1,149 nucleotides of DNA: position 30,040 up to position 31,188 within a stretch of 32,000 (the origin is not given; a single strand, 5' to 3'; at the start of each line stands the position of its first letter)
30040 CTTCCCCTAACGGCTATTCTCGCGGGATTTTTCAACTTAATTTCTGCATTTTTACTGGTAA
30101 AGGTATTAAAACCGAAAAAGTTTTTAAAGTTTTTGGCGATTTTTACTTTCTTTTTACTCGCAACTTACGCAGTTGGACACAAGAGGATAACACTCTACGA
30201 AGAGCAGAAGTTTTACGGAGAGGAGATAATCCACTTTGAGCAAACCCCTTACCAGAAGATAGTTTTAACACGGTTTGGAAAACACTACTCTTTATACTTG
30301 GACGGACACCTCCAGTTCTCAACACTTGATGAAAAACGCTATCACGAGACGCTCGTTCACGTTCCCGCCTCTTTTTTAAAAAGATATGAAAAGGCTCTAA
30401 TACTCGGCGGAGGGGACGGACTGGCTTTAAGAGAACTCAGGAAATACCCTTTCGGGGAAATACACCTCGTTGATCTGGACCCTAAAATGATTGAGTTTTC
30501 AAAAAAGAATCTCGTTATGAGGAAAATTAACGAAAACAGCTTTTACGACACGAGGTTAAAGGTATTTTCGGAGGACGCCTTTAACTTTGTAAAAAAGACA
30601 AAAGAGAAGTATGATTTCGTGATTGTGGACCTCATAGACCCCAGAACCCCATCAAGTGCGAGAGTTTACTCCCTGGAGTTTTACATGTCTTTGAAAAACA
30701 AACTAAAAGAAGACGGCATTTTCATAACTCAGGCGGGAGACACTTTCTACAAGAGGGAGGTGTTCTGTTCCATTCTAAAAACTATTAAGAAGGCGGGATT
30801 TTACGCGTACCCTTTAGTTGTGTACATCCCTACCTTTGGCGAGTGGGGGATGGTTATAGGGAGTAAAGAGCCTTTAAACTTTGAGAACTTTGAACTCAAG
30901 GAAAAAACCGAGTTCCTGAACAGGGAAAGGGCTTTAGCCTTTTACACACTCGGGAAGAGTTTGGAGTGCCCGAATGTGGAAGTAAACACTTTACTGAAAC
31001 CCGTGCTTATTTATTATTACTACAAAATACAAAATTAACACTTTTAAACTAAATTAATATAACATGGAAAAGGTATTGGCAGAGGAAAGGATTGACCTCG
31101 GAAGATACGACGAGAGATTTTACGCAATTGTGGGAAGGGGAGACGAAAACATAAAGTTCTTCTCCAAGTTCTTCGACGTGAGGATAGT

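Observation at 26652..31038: PspA/IM30-centred, translationally coupled six-gene operon ending in a membrane-anchored polyamine synthase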

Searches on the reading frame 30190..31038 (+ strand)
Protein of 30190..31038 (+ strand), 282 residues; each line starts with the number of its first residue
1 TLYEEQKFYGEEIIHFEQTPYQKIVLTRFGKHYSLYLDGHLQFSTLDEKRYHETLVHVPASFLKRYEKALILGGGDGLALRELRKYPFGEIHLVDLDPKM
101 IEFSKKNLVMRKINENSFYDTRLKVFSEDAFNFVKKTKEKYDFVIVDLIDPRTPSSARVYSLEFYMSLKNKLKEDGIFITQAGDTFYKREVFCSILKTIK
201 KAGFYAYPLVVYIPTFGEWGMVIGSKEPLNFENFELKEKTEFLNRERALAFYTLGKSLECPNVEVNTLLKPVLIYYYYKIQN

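Call 28: search_solved_structures(query=window:30190-31038:+, max_evalue=1e-20, show_alignments=4)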
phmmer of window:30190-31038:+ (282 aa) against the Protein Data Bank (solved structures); distinct sequences matched with E-value up to 1e-20: 20.
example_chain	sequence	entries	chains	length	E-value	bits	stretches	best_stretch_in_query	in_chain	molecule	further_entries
6bq2_A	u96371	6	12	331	1.7e-36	129.1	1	12-250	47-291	Thermospermine synthase ACAULIS protein | Thermospermine synthase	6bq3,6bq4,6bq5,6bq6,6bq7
7xif_A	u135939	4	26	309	2.1e-32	115.7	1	16-259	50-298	Polyamine aminopropyltransferase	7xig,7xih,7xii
1iy9_A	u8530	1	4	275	6.7e-32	114.1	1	12-245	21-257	Spermidine synthase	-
3anx_A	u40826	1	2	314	5.9e-27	97.8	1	10-232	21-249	spermidine synthase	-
2e5w_A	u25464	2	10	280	1e-26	97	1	15-236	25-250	Probable spermidine synthase | spermidine synthase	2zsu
1uir_A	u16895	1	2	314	2.1e-26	96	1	10-232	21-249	Polyamine Aminopropyltransferase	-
1mjf_A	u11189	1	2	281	1.6e-25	93.1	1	15-238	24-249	spermidine synthase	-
3o4f_A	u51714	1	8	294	3.9e-25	91.9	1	6-206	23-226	Spermidine synthase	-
4uoe_A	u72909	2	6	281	2e-24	89.5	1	13-196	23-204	SPERMIDINE SYNTHASE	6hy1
2pwp_A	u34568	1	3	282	2e-24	89.5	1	13-196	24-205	Spermidine synthase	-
2hte_A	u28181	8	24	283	2e-24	89.5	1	13-196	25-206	Spermidine synthase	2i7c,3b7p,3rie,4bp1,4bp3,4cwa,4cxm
2pss_A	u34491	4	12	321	2.8e-24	89.1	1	13-194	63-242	Spermidine synthase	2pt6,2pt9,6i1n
1inl_A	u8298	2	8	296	5.4e-24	88.1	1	35-246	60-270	Spermidine synthase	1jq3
3rw9_A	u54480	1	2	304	7.4e-24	87.7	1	10-232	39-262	Spermidine synthase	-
2o05_A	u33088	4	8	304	7.4e-24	87.7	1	10-232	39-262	Spermidine synthase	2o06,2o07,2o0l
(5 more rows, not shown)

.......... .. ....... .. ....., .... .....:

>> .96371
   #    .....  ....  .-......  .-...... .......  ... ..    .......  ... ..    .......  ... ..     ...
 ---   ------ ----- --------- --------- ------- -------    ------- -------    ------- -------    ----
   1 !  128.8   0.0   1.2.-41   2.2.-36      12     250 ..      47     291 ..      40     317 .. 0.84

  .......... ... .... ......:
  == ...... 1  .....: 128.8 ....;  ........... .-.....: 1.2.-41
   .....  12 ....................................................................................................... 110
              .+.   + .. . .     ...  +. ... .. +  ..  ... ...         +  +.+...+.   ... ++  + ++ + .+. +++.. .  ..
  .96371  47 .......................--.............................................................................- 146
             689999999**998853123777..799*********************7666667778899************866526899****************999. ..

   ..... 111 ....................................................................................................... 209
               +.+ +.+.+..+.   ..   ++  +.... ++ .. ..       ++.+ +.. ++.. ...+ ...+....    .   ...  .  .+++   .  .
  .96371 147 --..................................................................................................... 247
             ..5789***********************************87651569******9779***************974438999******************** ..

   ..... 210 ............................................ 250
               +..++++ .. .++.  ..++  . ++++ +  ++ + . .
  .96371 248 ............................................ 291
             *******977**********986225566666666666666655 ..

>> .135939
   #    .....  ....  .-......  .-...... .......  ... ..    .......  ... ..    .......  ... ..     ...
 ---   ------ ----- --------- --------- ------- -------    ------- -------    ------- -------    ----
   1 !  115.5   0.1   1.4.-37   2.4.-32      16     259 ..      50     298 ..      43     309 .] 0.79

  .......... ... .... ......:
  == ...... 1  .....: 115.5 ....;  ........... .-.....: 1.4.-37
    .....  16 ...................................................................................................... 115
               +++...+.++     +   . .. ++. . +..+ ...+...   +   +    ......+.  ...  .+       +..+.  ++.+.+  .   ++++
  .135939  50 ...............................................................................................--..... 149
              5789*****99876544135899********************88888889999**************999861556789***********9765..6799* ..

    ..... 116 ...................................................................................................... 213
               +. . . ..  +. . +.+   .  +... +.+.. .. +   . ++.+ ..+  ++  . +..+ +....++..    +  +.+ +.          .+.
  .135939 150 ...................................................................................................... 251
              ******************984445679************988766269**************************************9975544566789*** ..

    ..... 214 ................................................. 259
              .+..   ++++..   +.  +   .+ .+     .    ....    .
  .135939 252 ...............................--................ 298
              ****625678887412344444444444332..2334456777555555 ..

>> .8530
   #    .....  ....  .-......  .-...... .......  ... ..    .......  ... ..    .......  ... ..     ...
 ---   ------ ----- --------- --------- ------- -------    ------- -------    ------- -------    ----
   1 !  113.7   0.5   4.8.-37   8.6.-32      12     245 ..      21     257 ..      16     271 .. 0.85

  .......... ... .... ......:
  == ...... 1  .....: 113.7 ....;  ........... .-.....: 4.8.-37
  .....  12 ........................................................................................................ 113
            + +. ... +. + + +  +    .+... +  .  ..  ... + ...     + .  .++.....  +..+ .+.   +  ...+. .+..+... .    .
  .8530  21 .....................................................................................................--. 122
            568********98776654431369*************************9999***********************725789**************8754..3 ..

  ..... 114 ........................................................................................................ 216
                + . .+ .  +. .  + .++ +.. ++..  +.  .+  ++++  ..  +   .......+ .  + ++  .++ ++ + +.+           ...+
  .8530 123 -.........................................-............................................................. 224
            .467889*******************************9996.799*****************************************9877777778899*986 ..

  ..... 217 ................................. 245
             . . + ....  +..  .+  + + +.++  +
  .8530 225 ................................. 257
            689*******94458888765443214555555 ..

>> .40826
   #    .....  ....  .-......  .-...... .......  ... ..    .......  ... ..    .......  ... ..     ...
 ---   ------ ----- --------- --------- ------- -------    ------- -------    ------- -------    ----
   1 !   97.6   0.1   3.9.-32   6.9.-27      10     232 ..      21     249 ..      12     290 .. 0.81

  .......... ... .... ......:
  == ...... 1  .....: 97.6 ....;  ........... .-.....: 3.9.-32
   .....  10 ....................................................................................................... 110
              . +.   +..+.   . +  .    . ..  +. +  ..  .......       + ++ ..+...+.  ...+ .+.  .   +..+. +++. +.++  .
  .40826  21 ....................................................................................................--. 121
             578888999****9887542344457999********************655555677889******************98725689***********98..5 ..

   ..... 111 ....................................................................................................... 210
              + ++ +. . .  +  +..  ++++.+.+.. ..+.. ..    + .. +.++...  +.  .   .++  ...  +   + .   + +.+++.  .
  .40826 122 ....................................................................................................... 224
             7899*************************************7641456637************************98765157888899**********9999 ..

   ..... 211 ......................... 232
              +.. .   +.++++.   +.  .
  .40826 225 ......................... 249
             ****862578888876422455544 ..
